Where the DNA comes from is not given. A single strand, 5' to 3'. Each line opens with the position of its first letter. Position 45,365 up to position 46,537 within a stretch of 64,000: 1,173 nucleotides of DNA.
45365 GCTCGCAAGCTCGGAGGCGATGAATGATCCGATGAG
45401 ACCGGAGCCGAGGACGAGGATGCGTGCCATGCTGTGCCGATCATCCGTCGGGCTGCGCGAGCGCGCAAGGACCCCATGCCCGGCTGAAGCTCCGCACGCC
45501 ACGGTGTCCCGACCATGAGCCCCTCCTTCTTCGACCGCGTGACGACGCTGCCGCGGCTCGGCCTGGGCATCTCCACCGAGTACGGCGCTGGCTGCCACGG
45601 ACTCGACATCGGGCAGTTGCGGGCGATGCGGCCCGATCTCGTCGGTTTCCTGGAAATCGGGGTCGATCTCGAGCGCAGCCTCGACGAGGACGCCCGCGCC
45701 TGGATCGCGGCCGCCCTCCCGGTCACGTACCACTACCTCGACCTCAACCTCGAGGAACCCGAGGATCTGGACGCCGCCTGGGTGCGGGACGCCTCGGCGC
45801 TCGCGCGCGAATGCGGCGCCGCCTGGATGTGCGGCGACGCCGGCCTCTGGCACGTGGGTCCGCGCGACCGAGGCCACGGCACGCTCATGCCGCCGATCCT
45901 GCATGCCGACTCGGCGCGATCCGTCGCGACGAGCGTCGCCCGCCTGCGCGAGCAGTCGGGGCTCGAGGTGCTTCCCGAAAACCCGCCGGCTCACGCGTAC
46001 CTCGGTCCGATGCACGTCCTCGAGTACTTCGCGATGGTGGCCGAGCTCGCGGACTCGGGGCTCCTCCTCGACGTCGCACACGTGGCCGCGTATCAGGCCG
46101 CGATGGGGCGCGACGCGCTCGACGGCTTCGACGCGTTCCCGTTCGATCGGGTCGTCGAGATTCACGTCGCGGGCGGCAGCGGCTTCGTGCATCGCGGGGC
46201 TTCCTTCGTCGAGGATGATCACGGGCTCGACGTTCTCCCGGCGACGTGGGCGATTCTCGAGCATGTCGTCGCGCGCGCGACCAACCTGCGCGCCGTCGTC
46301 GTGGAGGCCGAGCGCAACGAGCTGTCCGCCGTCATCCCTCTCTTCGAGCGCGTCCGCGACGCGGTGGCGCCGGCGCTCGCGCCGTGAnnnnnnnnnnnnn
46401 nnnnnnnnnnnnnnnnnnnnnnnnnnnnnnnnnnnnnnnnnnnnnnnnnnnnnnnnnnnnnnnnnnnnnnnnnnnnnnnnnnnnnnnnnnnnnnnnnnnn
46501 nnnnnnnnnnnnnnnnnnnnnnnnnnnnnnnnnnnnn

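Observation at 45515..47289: Orphan MNIO (DUF692) + DUF2063 gene pair, the RiPP-type maturase module (MbnBC/BufBC-like), with no adjacent precursor peptide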

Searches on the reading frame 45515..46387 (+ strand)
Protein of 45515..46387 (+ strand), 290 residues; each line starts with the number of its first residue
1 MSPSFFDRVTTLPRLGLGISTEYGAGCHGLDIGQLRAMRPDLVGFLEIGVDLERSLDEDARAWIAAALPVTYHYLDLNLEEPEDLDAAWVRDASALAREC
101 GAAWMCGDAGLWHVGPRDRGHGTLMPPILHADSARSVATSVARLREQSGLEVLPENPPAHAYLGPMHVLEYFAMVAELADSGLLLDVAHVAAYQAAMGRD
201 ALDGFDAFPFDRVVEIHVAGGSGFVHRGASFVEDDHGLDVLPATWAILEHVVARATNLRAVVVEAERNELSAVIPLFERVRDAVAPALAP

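Call 3: search_protein_families(library=pfam, proteins=[window:45515-46387:+], max_evalue=0.1)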
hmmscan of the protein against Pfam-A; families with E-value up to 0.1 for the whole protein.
window:45515-46387:+ (290 aa): 1 family
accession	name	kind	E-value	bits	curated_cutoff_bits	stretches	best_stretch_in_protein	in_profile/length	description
PF05114.20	MbnB_TglH_ChrH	-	4.7e-24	85.5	25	1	39-268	18-244/263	RiPP precursor modification enzyme MbnB/TglH/ChrH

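Call 4: search_protein_families(library=ncbifam, proteins=[window:45515-46387:+], max_evalue=0.1)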
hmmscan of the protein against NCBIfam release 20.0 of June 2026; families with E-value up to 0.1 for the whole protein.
window:45515-46387:+ (290 aa): 4 families
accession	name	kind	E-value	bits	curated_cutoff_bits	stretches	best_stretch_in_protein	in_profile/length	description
NF050167.1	MNIO_BufB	equivalog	6.4e-20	71.6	310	1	63-266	43-245/262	MNIO family bufferin maturase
NF050151.1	RiPP_MNIO_ApyH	equivalog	8.2e-18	64.5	400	1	125-266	121-259/283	multinuclear non-heme iron-dependent oxidative enzyme ApyH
NF003818.2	PRK05409.1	equivalog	5.4e-15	55.7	360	1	63-266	46-244/264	HvfB family MNIO-type RiPP peptide maturase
NF050165.1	MNIO_ChrH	equivalog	0.00024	20.3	600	1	176-265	166-257/363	MNIO family chryseobactin maturase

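Call 7: find_homologous_proteins(query=window:45515-46387:+, max_evalue=0.00001)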
Query window:45515-46387:+ (290 aa): 1536 proteins with E <= 0.00001 among 8000 candidates; the best 120 are listed.
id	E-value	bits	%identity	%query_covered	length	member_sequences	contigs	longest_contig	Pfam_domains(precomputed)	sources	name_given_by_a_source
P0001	3.0e-189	646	100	100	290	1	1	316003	PF05114.21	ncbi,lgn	-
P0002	1.3e-132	460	72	98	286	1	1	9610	PF05114.21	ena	-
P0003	1.6e-132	460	73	97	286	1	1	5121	PF05114.21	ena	-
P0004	7.2e-132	457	70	100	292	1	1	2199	PF05114.21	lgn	-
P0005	7.5e-131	454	71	98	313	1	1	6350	PF05114.21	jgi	jgi:uncharacterized protein (UPF0276 family)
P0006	2.6e-130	452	73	98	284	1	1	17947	PF05114.21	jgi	jgi:uncharacterized protein (UPF0276 family)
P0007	2.1e-129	449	70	97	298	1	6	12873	PF05114.21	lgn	-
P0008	2.0e-128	446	69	100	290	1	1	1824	PF05114.21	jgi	jgi:uncharacterized protein (UPF0276 family)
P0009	1.7e-127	443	69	98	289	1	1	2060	PF05114.21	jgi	jgi:uncharacterized protein (UPF0276 family)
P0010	2.7e-125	436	71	96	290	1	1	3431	PF05114.21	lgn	-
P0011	1.1e-124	434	69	96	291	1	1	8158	PF05114.21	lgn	-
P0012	3.5e-124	432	69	97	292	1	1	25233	PF05114.21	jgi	jgi:uncharacterized protein (UPF0276 family)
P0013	2.4e-122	426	68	96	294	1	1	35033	PF05114.21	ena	-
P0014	2.8e-122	426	69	95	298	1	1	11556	PF05114.21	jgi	-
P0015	4.3e-122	425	69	97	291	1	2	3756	PF05114.21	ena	-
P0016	4.4e-120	419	70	95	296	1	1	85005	PF05114.21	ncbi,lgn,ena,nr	ncbi:MAG TPA: DUF692 family protein [Myxococcota bacterium]|nr:DUF692 family protein [Myxococcota ba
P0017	6.5e-120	418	68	96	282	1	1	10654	PF05114.21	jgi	jgi:uncharacterized protein (UPF0276 family)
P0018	6.6e-120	418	65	99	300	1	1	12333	PF05114.21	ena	-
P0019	7.2e-120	418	68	98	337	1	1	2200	PF05114.21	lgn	-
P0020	8.7e-120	418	67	94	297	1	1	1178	PF05114.21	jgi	jgi:uncharacterized protein (UPF0276 family)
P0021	1.1e-119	417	65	97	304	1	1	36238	PF05114.21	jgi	-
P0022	1.9e-119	417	65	96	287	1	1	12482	PF05114.21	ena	-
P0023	3.9e-119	416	67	99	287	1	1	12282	PF05114.21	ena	-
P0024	5.3e-119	415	63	99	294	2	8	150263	PF05114.21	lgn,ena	-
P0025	1.1e-118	414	66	98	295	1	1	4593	PF05114.21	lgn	-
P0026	1.4e-118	414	67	96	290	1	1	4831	PF05114.21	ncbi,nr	ncbi:MAG: DUF692 family protein [Planctomycetota bacterium]|nr:DUF692 family protein [Planctomycetot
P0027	1.6e-118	414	65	98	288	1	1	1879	PF05114.21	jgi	-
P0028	2.8e-118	413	66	98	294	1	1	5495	PF05114.21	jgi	jgi:uncharacterized protein (UPF0276 family)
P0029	2.9e-118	413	68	97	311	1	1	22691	PF05114.21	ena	-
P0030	8.8e-118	411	67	97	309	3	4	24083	PF05114.21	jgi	-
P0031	1.2e-117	411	65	97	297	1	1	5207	PF05114.21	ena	-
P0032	2.1e-117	410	67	95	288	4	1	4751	PF05114.21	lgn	-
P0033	3.4e-117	409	66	95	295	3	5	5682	PF05114.21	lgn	-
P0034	4.1e-117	409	67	95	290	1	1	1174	PF05114.21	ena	-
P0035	6.6e-117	408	68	94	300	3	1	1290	PF05114.21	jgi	-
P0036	6.9e-117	408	67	97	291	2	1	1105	PF05114.21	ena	-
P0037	7.6e-117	408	67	98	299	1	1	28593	PF05114.21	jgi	-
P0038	1.4e-116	407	65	97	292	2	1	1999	PF05114.21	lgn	-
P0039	1.4e-116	407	67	96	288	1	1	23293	PF05114.21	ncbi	-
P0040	1.7e-116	407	64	97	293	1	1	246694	PF05114.21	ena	-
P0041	2.4e-116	406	66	98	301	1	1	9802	PF05114.21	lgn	-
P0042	2.7e-116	406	64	96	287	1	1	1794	PF05114.21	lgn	-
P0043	3.2e-116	406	66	96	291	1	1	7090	PF05114.21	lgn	-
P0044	3.3e-116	406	64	99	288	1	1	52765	PF05114.21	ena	-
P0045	6.8e-116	405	66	97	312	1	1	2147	PF05114.21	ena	-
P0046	1.2e-115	404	66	98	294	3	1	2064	PF05114.21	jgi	jgi:uncharacterized protein (UPF0276 family)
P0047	1.2e-115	404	65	98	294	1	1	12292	PF05114.21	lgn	-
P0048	1.5e-115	404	64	99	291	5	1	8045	PF05114.21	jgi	jgi:uncharacterized protein (UPF0276 family)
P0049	1.8e-115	404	66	95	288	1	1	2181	PF05114.21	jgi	jgi:uncharacterized protein (UPF0276 family)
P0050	1.8e-115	404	65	96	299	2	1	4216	PF05114.21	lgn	-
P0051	3.1e-115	403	64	97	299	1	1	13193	PF05114.21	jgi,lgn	jgi:uncharacterized protein (UPF0276 family)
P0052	3.7e-115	403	64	98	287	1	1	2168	PF05114.21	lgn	-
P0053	3.9e-115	402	62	100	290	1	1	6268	PF05114.21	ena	-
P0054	4.6e-115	402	64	97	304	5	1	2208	PF05114.21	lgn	-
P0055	5.1e-115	402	66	99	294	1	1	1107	PF05114.21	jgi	-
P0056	5.5e-115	402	65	99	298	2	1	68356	PF05114.21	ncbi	-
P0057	6.9e-115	402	62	98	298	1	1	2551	PF05114.21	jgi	jgi:uncharacterized protein (UPF0276 family)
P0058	7.5e-115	402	67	96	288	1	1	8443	PF05114.21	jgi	jgi:uncharacterized protein (UPF0276 family)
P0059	7.5e-115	402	63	99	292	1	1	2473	PF05114.21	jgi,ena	-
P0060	8.4e-115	401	63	99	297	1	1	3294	PF05114.21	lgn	-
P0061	8.5e-115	401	62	95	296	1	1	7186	PF05114.21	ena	-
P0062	1.3e-114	401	63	98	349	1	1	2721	PF05114.21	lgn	-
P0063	1.3e-114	401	65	96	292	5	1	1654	PF05114.21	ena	-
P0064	1.4e-114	401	62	97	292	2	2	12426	PF05114.21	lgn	-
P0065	1.6e-114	400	63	97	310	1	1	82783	PF05114.21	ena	-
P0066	1.7e-114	400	65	96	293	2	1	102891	PF05114.21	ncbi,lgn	-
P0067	1.7e-114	400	66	95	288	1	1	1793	PF05114.21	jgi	jgi:uncharacterized protein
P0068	2.1e-114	400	66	99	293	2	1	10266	PF05114.21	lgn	-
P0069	3.3e-114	399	64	98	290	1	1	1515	PF05114.21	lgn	-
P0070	3.5e-114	399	65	96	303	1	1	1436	PF05114.21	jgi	jgi:uncharacterized protein (UPF0276 family)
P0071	6.0e-114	399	63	96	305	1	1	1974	PF05114.21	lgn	-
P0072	6.1e-114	399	66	95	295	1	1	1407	PF05114.21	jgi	jgi:uncharacterized protein (UPF0276 family)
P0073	8.5e-114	398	65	97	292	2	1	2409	PF05114.21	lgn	-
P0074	1.0e-113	398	64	96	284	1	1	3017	PF05114.21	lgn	-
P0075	1.1e-113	398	66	94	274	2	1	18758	PF05114.21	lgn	-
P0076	1.5e-113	397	65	98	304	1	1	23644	PF05114.21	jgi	-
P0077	1.6e-113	397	64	96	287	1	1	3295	PF05114.21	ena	-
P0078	2.5e-113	397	65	96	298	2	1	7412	PF05114.21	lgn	-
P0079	2.6e-113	396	65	97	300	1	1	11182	PF05114.21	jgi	jgi:uncharacterized protein (UPF0276 family)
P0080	3.0e-113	396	65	96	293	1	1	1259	PF05114.21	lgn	-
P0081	3.8e-113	396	64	93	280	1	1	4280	PF05114.21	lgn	-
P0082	4.3e-113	396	67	93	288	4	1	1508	PF05114.21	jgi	jgi:uncharacterized protein (UPF0276 family)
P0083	4.4e-113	396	64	97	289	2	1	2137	PF05114.21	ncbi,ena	-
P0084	5.2e-113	396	62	97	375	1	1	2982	PF05114.21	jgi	-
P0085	5.2e-113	395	64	97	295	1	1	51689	PF05114.21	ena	-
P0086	6.2e-113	395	63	97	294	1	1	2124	PF05114.21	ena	-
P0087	8.2e-113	395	66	95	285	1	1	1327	PF05114.21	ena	-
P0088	8.3e-113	395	63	96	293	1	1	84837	PF05114.21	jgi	-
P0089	9.6e-113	395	62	97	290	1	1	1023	PF05114.21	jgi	jgi:uncharacterized protein (UPF0276 family)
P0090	1.1e-112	394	61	98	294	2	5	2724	PF05114.21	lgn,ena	-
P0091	1.1e-112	394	64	97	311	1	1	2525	PF05114.21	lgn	-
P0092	1.3e-112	394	65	98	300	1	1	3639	PF05114.21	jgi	jgi:uncharacterized protein (UPF0276 family)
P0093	1.5e-112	394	63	96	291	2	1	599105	PF05114.21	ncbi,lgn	-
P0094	1.6e-112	394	64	96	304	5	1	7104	PF05114.21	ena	-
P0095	1.6e-112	394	64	98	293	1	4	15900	PF05114.21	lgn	-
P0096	1.9e-112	394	66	93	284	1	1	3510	PF05114.21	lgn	-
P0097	2.0e-112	394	61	99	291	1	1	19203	PF05114.21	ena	-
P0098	2.2e-112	393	63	97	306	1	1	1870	PF05114.21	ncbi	-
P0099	2.4e-112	393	63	97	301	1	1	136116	PF05114.21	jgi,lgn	jgi:uncharacterized protein (UPF0276 family)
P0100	3.0e-112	393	64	97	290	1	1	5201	PF05114.21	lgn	-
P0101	3.0e-112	393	61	96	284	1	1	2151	PF05114.21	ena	-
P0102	3.8e-112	393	64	97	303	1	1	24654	PF05114.21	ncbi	-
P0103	4.8e-112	392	65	96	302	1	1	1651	PF05114.21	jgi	jgi:uncharacterized protein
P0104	5.1e-112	392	64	98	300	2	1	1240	PF05114.21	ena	-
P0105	7.7e-112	392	63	98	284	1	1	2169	PF05114.21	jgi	-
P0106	8.1e-112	392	63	98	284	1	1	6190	PF05114.21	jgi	-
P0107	8.7e-112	391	62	97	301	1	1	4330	PF05114.21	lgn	-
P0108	1.2e-111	391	64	98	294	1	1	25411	PF05114.21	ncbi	-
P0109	1.3e-111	391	63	99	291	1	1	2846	PF05114.21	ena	-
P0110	1.3e-111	391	63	96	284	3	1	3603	PF05114.21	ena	-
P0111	1.4e-111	391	65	99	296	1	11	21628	PF05114.21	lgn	-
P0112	1.7e-111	391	63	96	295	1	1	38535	PF05114.21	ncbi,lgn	-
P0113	1.7e-111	391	62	97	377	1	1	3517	PF05114.21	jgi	-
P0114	2.2e-111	390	64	98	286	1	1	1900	PF05114.21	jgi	-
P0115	2.4e-111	390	63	96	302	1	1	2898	PF05114.21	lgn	-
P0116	2.5e-111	390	64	98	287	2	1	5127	PF05114.21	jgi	jgi:uncharacterized protein (UPF0276 family)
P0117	2.6e-111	390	64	95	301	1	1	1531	PF05114.21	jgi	-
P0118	2.8e-111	390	64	98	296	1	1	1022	PF05114.21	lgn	-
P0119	3.0e-111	390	64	95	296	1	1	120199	PF05114.21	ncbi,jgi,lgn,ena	-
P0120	3.1e-111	390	63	99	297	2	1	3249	PF05114.21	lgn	-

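Call 8: find_encoding_contigs(protein=P0016, flank=6000, max_places=2)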
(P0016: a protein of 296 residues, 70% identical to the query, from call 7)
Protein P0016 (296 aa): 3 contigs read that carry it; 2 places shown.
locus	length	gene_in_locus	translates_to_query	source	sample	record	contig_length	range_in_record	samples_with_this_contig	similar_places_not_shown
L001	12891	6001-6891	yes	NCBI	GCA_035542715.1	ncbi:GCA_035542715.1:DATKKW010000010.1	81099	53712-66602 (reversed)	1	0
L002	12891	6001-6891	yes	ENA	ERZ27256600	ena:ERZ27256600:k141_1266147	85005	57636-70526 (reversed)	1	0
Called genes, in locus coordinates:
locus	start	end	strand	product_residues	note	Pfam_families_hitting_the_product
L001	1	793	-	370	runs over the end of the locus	PF04055:Radical_SAM, PF12544:LAM_C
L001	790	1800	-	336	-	PF07478:Dala_Dala_lig_C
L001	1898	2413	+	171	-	PF04892:VanZ-LLP1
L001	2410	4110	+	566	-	PF00501:AMP-binding, PF13193:AMP-binding_C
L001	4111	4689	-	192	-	PF00300:His_Phos_1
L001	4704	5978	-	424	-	PF00144:Beta-lactamase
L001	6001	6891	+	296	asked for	PF05114:MbnB_TglH_ChrH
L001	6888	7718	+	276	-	-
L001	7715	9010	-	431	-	PF00067:p450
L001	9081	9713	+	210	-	PF00440:TetR_N, PF14246:TetR_C_7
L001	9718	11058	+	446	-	PF03109:ABC1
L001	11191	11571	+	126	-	-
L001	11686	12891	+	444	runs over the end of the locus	-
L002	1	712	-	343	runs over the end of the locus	PF04055:Radical_SAM, PF12544:LAM_C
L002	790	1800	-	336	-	PF07478:Dala_Dala_lig_C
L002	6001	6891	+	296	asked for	PF05114:MbnB_TglH_ChrH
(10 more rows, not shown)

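Call 9: find_encoding_contigs(protein=P0093, flank=6000, max_places=2)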
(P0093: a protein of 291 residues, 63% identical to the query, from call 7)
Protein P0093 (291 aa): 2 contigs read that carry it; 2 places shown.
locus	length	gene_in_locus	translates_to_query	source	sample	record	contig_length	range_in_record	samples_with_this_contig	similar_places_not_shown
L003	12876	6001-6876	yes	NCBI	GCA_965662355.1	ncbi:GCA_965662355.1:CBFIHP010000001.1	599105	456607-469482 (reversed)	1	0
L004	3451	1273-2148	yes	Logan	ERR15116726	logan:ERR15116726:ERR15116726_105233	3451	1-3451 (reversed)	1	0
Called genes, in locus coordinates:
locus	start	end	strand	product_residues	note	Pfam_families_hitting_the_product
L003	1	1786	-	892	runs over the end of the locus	PF00069:Pkinase, PF07714:PK_Tyr_Ser-Thr, PF03109:ABC1 (faint), PF17667:Pkinase_fungal (faint)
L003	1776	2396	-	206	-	PF07638:Sigma70_ECF, PF08281:Sigma70_r4_2, PF04545:Sigma70_r4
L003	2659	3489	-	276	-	PF01048:PNP_UDP_1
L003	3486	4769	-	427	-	PF01773:Nucleos_tra2_N, PF07670:Gate, PF07662:Nucleos_tra2_C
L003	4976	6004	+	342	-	-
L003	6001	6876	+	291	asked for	PF05114:MbnB_TglH_ChrH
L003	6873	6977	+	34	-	-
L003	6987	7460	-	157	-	-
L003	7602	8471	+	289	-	-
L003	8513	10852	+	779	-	PF00456:Transketolase_N, PF02779:Transket_pyr (weak)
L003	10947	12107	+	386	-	PF03562:MltA, PF06725:3D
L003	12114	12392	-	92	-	-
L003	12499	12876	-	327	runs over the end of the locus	PF07719:TPR_2 (faint), PF13181:TPR_8 (faint), PF13371:TPR_9 (faint), PF00515:TPR_1 (faint), PF12569:NatA_aux_su (faint), PF13414:TPR_11 (faint), PF13432:TPR_16 (weak), PF13431:TPR_17 (weak), +4 more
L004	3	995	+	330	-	?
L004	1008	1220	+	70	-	-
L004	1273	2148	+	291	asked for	PF05114:MbnB_TglH_ChrH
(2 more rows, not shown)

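Call 10: find_encoding_contigs(protein=P0040, flank=6000, max_places=2)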
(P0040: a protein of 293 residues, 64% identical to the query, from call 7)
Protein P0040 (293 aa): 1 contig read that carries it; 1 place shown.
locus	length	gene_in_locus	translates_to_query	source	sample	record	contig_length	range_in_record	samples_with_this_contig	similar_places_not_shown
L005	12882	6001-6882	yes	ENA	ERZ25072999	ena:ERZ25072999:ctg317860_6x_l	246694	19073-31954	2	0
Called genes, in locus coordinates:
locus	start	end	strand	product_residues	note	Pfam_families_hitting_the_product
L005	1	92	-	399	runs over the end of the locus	PF01676:Metalloenzyme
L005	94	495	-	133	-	-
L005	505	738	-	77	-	-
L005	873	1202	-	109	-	-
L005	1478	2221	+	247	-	PF00494:SQS_PSY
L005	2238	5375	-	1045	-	PF04542:Sigma70_r2, PF08281:Sigma70_r4_2, PF02369:Big_1 (faint), PF13715:CarbopepD_reg_2 (faint), PF13620:CarboxypepD_reg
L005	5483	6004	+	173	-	PF07609:DUF1572, PF04978:MST, PF12867:DinB_2 (weak)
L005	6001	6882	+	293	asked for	PF05114:MbnB_TglH_ChrH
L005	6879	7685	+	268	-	-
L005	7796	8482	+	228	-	PF00072:Response_reg, PF00486:Trans_reg_C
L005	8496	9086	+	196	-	PF01442:Apolipoprotein (weak), PF04513:Baculo_PEP_C (faint)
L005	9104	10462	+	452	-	-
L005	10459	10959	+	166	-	PF00025:Arf, PF00071:Ras, PF08477:Roc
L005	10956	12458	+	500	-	PF00512:HisKA (weak), PF13581:HATPase_c_2 (weak), PF02518:HATPase_c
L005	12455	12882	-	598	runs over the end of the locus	PF13576:Pentapeptide_3 (faint), PF00805:Pentapeptide (weak), PF13599:Pentapeptide_4 (weak), PF00805:Pentapeptide (weak)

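Call 12: search_solved_structures(query=window:45515-46387:+, max_evalue=0.01, show_alignments=2)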
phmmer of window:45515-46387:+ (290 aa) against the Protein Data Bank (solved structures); distinct sequences matched with E-value up to 0.01: 2.
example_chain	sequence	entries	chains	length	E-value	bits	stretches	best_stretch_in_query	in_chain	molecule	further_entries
8hci_D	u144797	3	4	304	5.8e-05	26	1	148-265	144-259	DUF692 family protein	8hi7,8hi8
3bww_A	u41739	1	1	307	0.00047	23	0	33-221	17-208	Protein of unknown function DUF692/COG3220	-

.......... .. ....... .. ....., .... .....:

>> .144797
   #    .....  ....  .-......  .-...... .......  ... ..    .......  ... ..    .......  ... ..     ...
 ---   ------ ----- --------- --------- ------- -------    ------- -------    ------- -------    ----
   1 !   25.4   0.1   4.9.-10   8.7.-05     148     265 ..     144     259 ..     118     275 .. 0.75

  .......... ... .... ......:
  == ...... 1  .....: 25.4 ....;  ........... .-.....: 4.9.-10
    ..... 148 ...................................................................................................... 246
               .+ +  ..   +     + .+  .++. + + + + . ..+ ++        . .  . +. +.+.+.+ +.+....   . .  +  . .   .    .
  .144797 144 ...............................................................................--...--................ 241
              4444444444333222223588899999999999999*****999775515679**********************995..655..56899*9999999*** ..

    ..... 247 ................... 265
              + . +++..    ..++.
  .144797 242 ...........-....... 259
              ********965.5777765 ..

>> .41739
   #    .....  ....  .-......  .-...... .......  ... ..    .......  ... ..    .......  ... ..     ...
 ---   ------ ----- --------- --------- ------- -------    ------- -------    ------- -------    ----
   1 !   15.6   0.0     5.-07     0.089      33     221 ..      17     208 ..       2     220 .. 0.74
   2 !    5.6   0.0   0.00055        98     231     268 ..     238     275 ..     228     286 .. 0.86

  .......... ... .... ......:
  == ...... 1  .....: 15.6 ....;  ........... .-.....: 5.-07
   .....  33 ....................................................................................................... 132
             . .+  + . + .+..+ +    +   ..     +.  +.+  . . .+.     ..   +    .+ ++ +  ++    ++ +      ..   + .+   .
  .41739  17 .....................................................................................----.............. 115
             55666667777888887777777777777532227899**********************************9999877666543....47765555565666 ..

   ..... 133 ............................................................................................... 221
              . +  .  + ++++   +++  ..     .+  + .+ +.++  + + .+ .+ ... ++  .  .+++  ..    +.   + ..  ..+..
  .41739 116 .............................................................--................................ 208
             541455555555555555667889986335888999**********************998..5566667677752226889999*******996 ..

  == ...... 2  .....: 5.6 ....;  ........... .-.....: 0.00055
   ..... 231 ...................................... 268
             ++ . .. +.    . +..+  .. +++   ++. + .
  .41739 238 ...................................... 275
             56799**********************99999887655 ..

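Call 26: find_encoding_contigs(protein=P0001, flank=10000, max_places=2)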
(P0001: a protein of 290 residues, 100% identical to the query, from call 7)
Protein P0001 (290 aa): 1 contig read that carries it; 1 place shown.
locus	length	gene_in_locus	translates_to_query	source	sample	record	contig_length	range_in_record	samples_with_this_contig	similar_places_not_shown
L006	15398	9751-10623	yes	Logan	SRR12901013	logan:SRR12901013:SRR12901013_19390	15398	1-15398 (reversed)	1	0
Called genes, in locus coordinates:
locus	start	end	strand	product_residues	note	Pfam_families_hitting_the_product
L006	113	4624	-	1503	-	PF00801:PKD, PF18911:PKD_4 (weak)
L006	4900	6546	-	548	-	PF01019:G_glu_transpept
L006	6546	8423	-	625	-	PF00999:Na_H_Exchanger, PF02254:TrkA_N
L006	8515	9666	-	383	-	PF03435:Sacchrp_dh_NADP, PF16653:Sacchrp_dh_C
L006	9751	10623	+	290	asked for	PF05114:MbnB_TglH_ChrH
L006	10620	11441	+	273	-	-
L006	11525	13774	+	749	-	PF17517:IgGFc_binding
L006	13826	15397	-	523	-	?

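Call 28: find_encoding_contigs(protein=P0024, flank=6000, max_places=3)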
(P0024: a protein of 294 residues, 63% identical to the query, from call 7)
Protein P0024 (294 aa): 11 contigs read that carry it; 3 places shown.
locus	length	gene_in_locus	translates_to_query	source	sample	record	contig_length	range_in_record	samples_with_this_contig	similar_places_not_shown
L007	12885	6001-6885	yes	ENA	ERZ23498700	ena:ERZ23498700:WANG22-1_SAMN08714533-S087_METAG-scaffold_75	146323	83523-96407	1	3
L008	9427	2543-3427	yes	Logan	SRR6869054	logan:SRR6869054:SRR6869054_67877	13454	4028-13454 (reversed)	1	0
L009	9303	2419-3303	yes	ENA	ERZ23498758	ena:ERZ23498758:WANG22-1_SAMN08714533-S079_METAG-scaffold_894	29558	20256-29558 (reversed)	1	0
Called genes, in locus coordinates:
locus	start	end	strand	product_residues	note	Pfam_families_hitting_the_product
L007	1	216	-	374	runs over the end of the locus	PF13439:Glyco_transf_4, PF13579:Glyco_trans_4_4, PF20706:GT4-conflict, PF00534:Glycos_transf_1, PF13692:Glyco_trans_1_4, PF13524:Glyco_trans_1_2 (weak)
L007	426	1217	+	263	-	PF02463:SMC_N (faint), PF00005:ABC_tran, PF13304:AAA_21 (faint)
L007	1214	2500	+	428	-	PF25917:BSH_RND, PF25984:BSH_YknX, PF25954:Beta-barrel_RND_2, PF25990:Beta-barrel_YknX (weak)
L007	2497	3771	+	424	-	PF12704:MacB_PCD, PF02687:FtsX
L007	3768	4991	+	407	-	PF12704:MacB_PCD, PF02687:FtsX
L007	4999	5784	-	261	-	-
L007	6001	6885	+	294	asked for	PF05114:MbnB_TglH_ChrH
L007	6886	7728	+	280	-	-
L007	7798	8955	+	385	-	PF13439:Glyco_transf_4, PF13579:Glyco_trans_4_4, PF20706:GT4-conflict, PF00534:Glycos_transf_1, PF13692:Glyco_trans_1_4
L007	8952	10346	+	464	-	-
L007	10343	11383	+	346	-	-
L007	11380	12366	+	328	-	PF01073:3Beta_HSD, PF01370:Epimerase, PF02719:Polysacc_synt_2 (faint), PF04321:RmlD_sub_bind, PF05368:NmrA, PF13460:NAD_binding_10, PF16363:GDP_Man_Dehyd, PF07993:NAD_binding_4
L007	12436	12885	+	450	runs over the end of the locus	PF04055:Radical_SAM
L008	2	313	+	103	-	?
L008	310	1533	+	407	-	PF12704:MacB_PCD, PF02687:FtsX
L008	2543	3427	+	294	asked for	PF05114:MbnB_TglH_ChrH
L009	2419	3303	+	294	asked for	PF05114:MbnB_TglH_ChrH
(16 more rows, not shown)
